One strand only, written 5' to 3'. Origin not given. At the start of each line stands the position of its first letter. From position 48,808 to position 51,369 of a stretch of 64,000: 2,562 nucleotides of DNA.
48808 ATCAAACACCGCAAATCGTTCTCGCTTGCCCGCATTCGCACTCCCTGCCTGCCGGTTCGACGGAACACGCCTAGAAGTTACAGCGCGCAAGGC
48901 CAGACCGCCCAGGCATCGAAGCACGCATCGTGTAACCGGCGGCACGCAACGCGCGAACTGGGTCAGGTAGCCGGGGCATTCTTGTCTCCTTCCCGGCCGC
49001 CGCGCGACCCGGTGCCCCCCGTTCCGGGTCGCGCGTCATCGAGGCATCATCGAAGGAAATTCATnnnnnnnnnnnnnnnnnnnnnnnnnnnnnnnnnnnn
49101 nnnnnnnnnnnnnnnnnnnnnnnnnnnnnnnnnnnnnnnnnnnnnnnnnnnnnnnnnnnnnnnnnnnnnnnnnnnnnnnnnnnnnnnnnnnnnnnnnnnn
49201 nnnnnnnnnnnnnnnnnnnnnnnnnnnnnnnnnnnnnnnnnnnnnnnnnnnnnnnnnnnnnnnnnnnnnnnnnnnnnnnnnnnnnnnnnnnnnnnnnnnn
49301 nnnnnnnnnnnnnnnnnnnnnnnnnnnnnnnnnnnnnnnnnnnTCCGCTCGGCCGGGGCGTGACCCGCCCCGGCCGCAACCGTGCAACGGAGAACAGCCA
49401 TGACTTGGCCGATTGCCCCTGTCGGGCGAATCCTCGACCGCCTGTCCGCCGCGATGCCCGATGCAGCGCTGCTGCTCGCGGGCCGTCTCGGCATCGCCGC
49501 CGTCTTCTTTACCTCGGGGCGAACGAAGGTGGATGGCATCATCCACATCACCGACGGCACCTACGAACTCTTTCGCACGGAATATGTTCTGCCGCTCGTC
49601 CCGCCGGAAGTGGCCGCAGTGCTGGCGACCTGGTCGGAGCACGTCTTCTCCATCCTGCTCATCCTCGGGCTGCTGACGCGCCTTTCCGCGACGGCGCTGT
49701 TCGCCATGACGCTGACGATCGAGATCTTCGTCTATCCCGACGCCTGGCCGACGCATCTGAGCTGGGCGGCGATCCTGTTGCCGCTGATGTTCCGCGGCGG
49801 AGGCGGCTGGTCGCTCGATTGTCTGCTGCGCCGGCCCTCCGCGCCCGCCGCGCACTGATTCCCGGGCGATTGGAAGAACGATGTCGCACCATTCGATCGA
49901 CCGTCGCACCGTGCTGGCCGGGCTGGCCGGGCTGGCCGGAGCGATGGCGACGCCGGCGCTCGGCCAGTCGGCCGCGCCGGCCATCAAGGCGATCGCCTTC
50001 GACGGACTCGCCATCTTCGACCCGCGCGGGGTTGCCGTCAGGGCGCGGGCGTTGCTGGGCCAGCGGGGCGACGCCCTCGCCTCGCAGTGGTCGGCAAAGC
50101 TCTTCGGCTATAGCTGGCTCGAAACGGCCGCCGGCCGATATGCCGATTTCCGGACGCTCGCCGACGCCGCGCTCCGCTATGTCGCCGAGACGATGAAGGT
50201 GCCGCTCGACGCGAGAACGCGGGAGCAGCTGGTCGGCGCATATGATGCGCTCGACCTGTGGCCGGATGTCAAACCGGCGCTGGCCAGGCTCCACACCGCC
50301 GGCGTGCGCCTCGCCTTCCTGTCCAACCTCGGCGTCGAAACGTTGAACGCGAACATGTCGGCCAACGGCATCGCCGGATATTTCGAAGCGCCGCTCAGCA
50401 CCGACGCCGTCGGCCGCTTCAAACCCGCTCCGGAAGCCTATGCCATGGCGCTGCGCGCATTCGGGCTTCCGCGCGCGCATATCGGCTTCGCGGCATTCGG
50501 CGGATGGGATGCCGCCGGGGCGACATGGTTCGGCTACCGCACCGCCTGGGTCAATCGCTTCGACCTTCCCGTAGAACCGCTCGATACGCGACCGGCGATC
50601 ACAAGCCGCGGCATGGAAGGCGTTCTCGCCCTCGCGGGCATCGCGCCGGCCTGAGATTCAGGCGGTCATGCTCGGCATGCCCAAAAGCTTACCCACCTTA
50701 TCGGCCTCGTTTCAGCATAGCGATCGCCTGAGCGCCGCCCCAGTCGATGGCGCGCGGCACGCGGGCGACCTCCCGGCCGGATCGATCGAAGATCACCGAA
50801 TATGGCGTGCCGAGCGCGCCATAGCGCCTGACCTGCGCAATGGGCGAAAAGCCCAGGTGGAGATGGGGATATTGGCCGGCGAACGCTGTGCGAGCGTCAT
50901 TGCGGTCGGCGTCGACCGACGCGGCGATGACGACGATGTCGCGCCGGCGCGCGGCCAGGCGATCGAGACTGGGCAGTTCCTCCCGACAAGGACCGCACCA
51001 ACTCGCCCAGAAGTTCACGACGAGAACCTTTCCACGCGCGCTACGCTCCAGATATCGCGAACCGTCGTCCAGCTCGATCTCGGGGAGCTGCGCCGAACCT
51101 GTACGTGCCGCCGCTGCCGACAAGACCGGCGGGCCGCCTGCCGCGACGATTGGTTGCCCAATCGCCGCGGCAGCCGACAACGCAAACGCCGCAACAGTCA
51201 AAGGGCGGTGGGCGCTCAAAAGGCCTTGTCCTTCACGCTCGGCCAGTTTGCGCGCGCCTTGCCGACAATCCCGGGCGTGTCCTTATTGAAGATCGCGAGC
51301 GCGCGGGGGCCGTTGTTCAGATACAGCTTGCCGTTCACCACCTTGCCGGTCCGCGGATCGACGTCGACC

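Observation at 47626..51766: Four copies of TGTAACY-N16-CGAAC define a compact ECF sigma regulon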

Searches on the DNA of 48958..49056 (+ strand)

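Call 58: build_rna_model(alignment_id=A3, structure=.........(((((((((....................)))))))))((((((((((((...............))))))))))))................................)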
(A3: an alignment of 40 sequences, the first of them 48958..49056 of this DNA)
Model R1 built from alignment A3 (40 sequences, 118 columns); structure: as given.
model positions 97; base pairs 21; branch points 1; effective number of sequences 10.63; information 0.59 bits per position. Calibrated on 0.2 Mb of random sequence (short: E-values are rough).
structure used (alignment columns):
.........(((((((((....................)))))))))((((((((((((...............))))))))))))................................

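Call 59: search_with_rna_model(model_id=R1, sources=[window, L001, L002, L003, L004, L005, L006, L007, L008, L009, L010, L011, L012, L013, L014, L015, L016, L017, L018, L019, L020, L021, L022, L023, L024, L025, L026, L027, L028, L029, L030, L031, L032, L033, L034, L035, L036, L037, L038, L039, L040, L041, L042, L043, L044, L045, L046, L047, L048, L049, L050, L051, L052, L053, L054, L055, L056, L057, L058, L059, L060, L061, L062, L063, L064, L065, L066, L067, L068, L069, L070, L071, L072, L073, L074, L075, L076, L077, L078, L079, L080], max_evalue=0.01, make_alignment=true)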
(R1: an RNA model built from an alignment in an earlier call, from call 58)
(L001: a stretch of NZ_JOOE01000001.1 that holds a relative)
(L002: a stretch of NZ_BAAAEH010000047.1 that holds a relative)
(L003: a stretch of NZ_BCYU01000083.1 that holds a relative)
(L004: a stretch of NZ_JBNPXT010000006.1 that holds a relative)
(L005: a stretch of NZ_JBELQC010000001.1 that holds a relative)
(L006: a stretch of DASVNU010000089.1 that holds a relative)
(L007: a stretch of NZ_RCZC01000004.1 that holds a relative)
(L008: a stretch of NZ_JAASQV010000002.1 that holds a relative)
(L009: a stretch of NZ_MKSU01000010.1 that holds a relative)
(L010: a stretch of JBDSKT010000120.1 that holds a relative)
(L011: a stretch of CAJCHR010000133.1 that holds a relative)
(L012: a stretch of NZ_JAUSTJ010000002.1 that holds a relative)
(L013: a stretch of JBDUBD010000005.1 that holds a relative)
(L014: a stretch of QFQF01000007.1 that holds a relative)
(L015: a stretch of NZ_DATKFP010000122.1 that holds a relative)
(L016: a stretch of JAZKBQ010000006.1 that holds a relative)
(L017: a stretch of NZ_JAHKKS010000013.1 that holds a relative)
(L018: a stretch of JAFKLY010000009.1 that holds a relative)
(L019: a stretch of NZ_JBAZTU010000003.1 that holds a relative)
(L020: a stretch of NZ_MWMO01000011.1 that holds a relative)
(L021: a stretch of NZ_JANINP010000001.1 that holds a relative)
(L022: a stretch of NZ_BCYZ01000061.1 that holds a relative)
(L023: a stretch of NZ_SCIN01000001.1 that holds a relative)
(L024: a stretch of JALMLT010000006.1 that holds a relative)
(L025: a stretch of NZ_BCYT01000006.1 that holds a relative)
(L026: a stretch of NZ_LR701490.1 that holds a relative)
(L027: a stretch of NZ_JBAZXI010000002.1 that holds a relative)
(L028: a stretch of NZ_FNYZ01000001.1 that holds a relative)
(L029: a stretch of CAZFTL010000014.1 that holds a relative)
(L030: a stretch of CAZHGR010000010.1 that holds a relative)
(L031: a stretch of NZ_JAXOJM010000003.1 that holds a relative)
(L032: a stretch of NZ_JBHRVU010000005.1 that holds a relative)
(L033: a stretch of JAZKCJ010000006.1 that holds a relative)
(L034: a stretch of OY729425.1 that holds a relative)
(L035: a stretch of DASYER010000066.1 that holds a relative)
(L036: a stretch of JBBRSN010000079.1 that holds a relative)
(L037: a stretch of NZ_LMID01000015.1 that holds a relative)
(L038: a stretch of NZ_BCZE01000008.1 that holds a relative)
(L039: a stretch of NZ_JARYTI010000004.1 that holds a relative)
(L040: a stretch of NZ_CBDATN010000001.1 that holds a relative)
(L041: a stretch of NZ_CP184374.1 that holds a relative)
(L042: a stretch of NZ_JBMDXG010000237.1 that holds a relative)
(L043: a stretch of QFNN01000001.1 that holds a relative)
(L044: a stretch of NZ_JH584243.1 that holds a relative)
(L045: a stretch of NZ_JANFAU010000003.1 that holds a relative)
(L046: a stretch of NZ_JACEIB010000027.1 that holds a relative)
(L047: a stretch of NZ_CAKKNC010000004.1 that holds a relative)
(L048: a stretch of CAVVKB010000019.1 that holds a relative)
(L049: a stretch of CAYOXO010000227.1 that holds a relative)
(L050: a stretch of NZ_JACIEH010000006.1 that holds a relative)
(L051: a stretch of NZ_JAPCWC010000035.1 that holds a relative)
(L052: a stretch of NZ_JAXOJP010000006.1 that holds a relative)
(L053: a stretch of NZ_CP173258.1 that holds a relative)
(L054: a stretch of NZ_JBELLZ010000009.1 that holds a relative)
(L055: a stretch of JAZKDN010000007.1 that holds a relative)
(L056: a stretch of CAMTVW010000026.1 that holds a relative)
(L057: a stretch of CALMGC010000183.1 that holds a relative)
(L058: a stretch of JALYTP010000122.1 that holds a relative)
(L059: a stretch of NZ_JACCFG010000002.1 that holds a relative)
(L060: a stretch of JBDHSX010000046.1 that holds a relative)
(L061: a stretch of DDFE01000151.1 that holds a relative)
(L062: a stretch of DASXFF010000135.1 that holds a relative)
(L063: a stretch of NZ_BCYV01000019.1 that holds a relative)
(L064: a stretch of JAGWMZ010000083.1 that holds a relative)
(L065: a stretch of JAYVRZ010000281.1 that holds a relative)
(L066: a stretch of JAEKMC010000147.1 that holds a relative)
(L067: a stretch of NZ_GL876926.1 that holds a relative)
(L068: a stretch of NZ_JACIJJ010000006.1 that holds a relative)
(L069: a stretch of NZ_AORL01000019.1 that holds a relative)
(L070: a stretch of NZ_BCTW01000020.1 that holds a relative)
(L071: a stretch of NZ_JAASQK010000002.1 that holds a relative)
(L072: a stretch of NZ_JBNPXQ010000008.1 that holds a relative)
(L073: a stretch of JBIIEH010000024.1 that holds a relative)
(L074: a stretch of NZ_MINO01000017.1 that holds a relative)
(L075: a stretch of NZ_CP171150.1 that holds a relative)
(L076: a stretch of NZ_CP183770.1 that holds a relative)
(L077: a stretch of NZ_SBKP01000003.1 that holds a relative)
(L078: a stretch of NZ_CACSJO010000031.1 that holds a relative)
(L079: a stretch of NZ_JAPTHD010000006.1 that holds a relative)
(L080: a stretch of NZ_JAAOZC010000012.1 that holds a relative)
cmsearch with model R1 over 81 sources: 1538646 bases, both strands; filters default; matches with E-value up to 0.01: 48.
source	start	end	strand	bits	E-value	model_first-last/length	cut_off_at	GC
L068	9265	9359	-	84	5.1e-12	1-97/97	no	0.77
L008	9267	9361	-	83.3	7e-12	1-97/97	no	0.72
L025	9266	9357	-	82.8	8.3e-12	1-97/97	no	0.73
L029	9264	9361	-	82.3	1e-11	1-97/97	no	0.71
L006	3434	3530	-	81.3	1.6e-11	1-97/97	no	0.72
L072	9268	9361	-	81.2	1.6e-11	1-97/97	no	0.68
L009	9263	9360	-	80.9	1.8e-11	1-97/97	no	0.71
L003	8575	8669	-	80.8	1.9e-11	1-97/97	no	0.73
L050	9266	9361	-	80.7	2e-11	1-97/97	no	0.73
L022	9263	9362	-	80.3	2.3e-11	1-97/97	no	0.73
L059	9265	9360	-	80.3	2.4e-11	1-97/97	no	0.72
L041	9268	9359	-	79.2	3.6e-11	1-97/97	no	0.75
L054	9262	9358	-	78.9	4.1e-11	1-97/97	no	0.76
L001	9267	9361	-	78.5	4.9e-11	1-97/97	no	0.75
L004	9271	9362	-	77.7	6.9e-11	1-97/97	no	0.76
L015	8892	8983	-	75.4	1.7e-10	1-97/97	no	0.75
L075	9263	9359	-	75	2.1e-10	1-97/97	no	0.75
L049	966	1061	-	75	2.1e-10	1-97/97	no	0.77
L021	9263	9362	-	74.2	2.8e-10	1-97/97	no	0.71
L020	4833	4926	-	73.8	3.4e-10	1-97/97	no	0.65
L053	9265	9356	-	72.2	6.5e-10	1-97/97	no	0.71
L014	9256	9349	-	69.2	2.2e-09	1-97/97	no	0.71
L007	9260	9355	-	68.5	3e-09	1-97/97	no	0.7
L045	9263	9361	-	67.5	4.5e-09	1-97/97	no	0.71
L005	9270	9366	-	67.4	4.6e-09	1-97/97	no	0.76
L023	9252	9347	-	67.2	4.9e-09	1-97/97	no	0.71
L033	9256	9349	-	64.7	1.4e-08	1-97/97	no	0.66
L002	9250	9349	-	63.3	2.5e-08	1-97/97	no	0.74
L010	541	635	-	62.6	3.3e-08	1-97/97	no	0.65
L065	2177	2273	-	61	6.3e-08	1-97/97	no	0.69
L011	9251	9347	-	60.5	7.8e-08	1-97/97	no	0.72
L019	9248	9350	-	60.4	8.2e-08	1-97/97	no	0.78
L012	9265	9361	-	60.1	9.2e-08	1-97/97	no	0.7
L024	9263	9361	-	58.6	1.7e-07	1-97/97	no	0.73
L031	9257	9346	-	58.5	1.8e-07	1-97/97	no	0.69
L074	9275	9360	-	57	3.3e-07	1-97/97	no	0.67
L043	9236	9335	-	53.4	1.4e-06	1-97/97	no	0.73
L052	9250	9347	-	50.9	4e-06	1-97/97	no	0.71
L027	9249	9347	-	50.3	5.2e-06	1-97/97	no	0.71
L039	9251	9347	-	50.2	5.4e-06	1-97/97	no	0.71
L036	9250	9348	-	49.1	8.5e-06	1-97/97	no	0.73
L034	9250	9349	-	49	8.6e-06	1-97/97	no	0.72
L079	9268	9360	-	48.3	1.2e-05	1-97/97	no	0.77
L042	1340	1427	-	47.1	1.9e-05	1-97/97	no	0.64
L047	9252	9348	-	43.9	7e-05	1-97/97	no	0.66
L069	9257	9359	-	36.9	0.0013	1-97/97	no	0.75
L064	832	925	-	33.9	0.0042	1-97/97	no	0.68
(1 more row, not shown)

Alignment A4: 48 matches aligned to the model, 122 columns, each read 5' to 3' on its own strand. Consensus structure (alignment columns), stored with it:
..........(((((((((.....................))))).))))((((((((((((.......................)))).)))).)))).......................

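Call 60: search_with_rna_model(model_id=R1, sources=[L081, L082, L083, L084, L085, L086, L087, L088, L089, L090, L091, L092, L093, L094, L095, L096, L097, L098, L099, L100, L101, L102, L103, L104, L105, L106, L107, L108, L109, L110, L111, L112, L113, L114, L115, L116, L117, L118, L119, L120, L121, L122, L123, L124, L125, L126, L127, L128, L129, L130, L131, L132, L133, L134, L135, L136, L137, L138, L139, L140, L141, L142, L143, L144, L145, L146, L147, L148, L149, L150, L151, L152, L153, L154, L155, L156, L157, L158, L159, L160, L161, L162, L163, L164, L165, L166, L167], max_evalue=0.01)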
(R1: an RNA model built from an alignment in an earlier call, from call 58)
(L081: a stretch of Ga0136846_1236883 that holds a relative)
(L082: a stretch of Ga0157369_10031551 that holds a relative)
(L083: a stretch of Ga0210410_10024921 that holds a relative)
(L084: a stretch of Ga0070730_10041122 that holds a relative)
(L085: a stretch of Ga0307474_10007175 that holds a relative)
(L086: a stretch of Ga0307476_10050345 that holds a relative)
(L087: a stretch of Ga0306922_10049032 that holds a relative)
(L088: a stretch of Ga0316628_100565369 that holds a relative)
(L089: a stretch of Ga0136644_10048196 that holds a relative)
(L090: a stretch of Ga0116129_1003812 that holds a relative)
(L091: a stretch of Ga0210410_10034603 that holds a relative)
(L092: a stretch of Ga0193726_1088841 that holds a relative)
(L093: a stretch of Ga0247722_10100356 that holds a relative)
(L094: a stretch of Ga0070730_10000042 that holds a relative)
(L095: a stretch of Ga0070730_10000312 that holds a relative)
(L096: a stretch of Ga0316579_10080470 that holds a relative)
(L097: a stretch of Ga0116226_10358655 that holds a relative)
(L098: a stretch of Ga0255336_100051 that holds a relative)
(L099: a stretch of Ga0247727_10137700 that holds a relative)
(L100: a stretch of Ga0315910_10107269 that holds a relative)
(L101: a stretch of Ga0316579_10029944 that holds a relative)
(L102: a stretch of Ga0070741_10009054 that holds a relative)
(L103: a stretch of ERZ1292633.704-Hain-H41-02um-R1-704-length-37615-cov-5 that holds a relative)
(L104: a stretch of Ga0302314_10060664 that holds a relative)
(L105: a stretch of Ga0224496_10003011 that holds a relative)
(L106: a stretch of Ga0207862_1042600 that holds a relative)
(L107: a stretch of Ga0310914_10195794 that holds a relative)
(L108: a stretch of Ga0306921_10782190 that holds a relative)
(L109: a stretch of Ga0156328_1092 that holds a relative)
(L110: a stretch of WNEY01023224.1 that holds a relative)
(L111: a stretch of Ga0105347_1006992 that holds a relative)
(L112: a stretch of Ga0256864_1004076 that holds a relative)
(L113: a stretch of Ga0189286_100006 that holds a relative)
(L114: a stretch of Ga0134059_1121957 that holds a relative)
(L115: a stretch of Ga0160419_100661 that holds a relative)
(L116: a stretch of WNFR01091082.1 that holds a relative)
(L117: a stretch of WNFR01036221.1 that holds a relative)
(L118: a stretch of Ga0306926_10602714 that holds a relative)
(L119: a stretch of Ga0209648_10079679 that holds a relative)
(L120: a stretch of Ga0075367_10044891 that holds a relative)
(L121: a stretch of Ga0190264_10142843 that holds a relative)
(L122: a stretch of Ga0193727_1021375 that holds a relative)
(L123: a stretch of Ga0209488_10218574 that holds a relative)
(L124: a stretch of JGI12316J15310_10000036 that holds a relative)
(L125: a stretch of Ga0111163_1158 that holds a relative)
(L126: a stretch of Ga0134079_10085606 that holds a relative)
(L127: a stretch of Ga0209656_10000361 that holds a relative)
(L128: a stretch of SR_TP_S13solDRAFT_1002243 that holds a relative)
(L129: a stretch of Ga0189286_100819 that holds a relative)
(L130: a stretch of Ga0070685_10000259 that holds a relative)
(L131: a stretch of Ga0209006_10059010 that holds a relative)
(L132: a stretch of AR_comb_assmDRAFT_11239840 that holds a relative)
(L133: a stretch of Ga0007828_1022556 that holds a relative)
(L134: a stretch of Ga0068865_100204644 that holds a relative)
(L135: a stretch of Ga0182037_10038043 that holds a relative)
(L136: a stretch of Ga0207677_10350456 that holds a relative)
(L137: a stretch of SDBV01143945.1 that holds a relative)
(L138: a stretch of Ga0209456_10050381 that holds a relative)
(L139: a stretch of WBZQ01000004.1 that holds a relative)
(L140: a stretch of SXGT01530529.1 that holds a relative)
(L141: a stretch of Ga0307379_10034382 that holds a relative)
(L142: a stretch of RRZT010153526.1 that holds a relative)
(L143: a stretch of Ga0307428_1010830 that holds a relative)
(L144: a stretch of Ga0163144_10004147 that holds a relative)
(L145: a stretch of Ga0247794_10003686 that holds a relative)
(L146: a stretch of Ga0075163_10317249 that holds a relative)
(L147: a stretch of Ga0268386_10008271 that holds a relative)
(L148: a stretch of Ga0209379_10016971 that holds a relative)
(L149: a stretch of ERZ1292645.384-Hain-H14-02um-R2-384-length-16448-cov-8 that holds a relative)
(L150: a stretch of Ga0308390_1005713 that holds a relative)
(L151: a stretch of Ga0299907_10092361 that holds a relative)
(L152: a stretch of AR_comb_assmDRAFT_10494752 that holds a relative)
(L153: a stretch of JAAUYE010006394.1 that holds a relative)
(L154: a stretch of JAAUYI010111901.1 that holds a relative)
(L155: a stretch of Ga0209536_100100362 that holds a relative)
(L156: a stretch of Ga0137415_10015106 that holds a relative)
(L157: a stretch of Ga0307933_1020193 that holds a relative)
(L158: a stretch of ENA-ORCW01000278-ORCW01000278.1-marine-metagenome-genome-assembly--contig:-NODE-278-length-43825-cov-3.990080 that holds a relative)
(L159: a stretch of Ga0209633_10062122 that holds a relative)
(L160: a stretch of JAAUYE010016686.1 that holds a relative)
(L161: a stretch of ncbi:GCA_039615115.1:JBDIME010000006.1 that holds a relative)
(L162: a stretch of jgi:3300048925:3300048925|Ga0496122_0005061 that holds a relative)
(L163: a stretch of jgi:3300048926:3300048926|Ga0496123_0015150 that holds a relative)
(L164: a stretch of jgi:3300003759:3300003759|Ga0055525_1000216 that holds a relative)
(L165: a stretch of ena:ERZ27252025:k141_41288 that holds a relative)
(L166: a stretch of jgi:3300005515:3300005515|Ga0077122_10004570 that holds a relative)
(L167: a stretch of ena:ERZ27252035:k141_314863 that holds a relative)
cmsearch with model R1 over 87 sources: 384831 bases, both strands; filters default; matches with E-value up to 0.01: 0.
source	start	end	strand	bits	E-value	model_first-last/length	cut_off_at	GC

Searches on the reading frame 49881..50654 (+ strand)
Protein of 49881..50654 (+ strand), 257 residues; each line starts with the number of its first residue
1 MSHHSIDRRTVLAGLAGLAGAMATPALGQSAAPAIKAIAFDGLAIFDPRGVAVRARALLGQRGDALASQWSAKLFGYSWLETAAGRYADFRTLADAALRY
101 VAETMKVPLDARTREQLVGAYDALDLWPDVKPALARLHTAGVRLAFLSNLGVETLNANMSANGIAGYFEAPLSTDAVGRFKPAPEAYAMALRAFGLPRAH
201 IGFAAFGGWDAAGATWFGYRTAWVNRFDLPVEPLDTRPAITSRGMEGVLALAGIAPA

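Call 4: search_protein_families(library=pfam, proteins=[window:49881-50654:+], max_evalue=0.01)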
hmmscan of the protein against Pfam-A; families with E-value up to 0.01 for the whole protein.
window:49881-50654:+ (257 aa): 2 families
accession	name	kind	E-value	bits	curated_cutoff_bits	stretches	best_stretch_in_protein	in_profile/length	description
PF00702.32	Hydrolase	-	1.2e-12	49.1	26.4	1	72-201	54-174/191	haloacid dehalogenase-like hydrolase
PF13419.12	HAD_2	-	3.2e-07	31.1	23.8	1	122-200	76-154/178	Haloacid dehalogenase-like hydrolase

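Call 20: search_protein_families(library=ncbifam, proteins=[window:49881-50654:+], max_evalue=0.001)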
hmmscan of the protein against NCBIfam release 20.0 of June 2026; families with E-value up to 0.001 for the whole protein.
window:49881-50654:+ (257 aa): 10 families
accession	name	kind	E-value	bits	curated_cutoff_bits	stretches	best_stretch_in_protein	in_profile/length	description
TIGR01428.1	HAD_type_II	equivalog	7e-48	163.3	125.4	1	35-227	1-193/197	haloacid dehalogenase type II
TIGR01493.1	HAD-SF-IA-v2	subfamily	1.6e-13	51.3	39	1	58-215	21-159/161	HAD-IA family hydrolase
TIGR02253.1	CTE7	subfamily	6.3e-09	35.9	169.75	1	121-196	90-165/221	TIGR02253 family HAD-type hydrolase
NF009697.0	PRK13222.1-4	equivalog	4.4e-07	29.5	327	1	70-203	36-172/232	phosphoglycolate phosphatase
NF009695.0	PRK13222.1-2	equivalog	1.7e-06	27.7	225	1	125-197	94-166/226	phosphoglycolate phosphatase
NF053830.1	RUBPPhHalo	equivalog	2.7e-05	23.9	330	1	121-195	98-173/234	ribulose-1,5-bisphosphate 5-phosphatase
NF009804.0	PRK13288.1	equivalog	8.9e-05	22.1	218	1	125-195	82-152/215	pyrophosphatase PpaX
TIGR01454.1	AHBA_synth_RP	hypoth_equivalog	0.00016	21.3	246.65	1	121-198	71-148/205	AHBA synthesis associated protein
TIGR02252.1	DREG-2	subfamily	0.00055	19.7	155.2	1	122-202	99-184/203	HAD hydrolase, REG-2-like, family IA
TIGR01449.2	PGP_bact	equivalog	0.0007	19.2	180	1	125-197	85-157/213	phosphoglycolate phosphatase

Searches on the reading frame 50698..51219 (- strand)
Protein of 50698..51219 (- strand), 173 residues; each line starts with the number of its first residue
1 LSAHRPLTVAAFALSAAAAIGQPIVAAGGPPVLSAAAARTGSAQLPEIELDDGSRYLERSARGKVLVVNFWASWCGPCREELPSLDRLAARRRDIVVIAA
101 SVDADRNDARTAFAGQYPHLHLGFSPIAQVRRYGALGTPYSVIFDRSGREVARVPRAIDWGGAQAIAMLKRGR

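Call 4: search_protein_families(library=pfam, proteins=[window:50698-51219:-], max_evalue=0.01)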
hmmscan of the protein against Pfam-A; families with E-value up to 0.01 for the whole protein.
window:50698-51219:- (173 aa): 5 families
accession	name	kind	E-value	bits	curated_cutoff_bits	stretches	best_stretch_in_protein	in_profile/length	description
PF08534.16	Redoxin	-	1e-11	45.3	26.6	1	45-151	6-129/148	Redoxin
PF00578.27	AhpC-TSA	-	3.9e-09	37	26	1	45-141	5-85/124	AhpC/TSA family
PF00085.26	Thioredoxin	-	4.3e-09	36.7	23.5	1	63-110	18-64/103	Thioredoxin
PF13905.12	Thioredoxin_8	-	1.6e-08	35.2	27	1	63-149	1-93/94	Thioredoxin-like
PF13098.12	Thioredoxin_2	-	2.4e-06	28.3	27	1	62-155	4-92/104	Thioredoxin-like domain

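Call 20: search_protein_families(library=ncbifam, proteins=[window:50698-51219:-], max_evalue=0.001)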
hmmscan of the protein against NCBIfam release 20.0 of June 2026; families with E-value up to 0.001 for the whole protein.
window:50698-51219:- (173 aa): 14 families
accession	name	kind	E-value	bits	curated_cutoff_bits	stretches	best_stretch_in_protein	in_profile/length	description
NF047696.1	ThlDiSintTplARhiz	equivalog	1.4e-17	64.2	230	1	43-170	75-213/219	thiol:disulfide interchange protein TlpA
TIGR00385.1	dsbE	subfamily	8.5e-11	41.7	123.15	1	40-102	38-100/173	DsbE family thiol:disulfide interchange protein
TIGR01068.1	thioredoxin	equivalog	1.2e-09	38.2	96.8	1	61-109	11-61/101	thioredoxin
NF002854.0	PRK03147.1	subfamily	7.2e-09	35.8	170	1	52-116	51-116/176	thiol-disulfide oxidoreductase ResA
NF041054.1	WAxxUGC_long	equivalog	1.2e-08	34.7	300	1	37-113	76-155/354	ResA-like WAxxUGC motif-containing protein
NF041202.1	StoA_CxxC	exception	7.8e-08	32.3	210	1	60-98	49-88/163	endospore biogenesis thiol-disulfide oxidoreductase StoA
TIGR01130.1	ER_PDI_fam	subfamily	6.8e-07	29.2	344.25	1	64-120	364-421/476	protein disulfide-isomerase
TIGR01126.1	pdi_dom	equivalog_domain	8.1e-07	29.3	107.2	1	63-111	14-64/105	protein disulfide-isomerase domain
NF006898.0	PRK09381.1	equivalog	1.7e-06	28.4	138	1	61-108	20-65/109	thioredoxin TrxA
NF008229.0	PRK10996.1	equivalog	2.6e-06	27.2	125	1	64-103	53-93/141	thioredoxin TrxC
NF011941.0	PRK15412.1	equivalog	4.6e-06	26.3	359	1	49-109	52-112/185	thiol:disulfide interchange protein DsbE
NF010625.0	PRK14018.1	equivalog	3.4e-05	22.5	522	1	24-93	18-86/521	bifunctional peptide-methionine (S)-S-oxide reductase MsrA/peptide-methionine (R)-S-oxide reductase MsrB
NF045694.1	seleno_TsoB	exception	0.00027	19.1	805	1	60-159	471-557/572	rhodanese/DsbD fusion-like selenoprotein TsoB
NF047697.1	ThioredTrxAClost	equivalog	0.00062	19.9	140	1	63-98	17-52/105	thioredoxin TrxA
